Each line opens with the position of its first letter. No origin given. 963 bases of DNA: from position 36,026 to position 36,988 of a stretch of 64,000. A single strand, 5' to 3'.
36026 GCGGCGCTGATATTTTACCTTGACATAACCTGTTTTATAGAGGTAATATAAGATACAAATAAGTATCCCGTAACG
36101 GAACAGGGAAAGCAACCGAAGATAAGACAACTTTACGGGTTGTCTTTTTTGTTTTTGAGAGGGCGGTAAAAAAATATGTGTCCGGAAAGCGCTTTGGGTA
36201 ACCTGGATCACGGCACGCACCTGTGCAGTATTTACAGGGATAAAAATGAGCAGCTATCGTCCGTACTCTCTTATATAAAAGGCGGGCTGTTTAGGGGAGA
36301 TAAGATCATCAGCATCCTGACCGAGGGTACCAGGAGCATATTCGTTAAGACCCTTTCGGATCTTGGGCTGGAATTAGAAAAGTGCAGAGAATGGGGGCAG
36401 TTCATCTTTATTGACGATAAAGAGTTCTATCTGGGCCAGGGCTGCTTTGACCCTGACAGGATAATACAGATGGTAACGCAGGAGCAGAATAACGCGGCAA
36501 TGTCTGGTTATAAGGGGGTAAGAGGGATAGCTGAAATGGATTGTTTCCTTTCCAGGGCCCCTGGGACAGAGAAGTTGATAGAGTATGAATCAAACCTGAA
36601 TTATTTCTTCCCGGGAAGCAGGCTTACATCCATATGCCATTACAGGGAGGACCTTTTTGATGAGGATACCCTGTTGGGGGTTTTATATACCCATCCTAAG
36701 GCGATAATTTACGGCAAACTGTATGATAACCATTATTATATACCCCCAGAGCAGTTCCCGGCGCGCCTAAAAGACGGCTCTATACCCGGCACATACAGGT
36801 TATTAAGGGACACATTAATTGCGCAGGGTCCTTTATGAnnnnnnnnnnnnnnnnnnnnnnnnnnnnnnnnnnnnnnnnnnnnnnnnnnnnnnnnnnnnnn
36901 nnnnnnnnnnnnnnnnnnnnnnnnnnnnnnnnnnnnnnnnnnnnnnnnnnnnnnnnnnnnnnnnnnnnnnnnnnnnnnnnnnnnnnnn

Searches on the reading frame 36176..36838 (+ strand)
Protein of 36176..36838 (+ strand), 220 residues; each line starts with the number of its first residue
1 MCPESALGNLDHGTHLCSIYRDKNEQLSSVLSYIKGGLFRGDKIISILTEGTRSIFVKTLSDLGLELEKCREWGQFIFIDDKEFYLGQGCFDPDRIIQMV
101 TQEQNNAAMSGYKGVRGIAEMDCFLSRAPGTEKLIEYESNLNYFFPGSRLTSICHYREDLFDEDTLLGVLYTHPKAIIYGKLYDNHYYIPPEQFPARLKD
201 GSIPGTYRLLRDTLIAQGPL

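Call 39: search_protein_families(library=pfam, proteins=[window:36176-36838:+], max_evalue=0.01)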
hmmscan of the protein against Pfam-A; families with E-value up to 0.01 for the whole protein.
window:36176-36838:+ (220 aa): 1 family
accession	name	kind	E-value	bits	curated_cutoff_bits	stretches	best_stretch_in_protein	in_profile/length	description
PF14417.12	MEDS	-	4.4e-36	124.6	29.8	1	14-174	1-161/161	MEDS: MEthanogen/methylotroph, DcmR Sensory domain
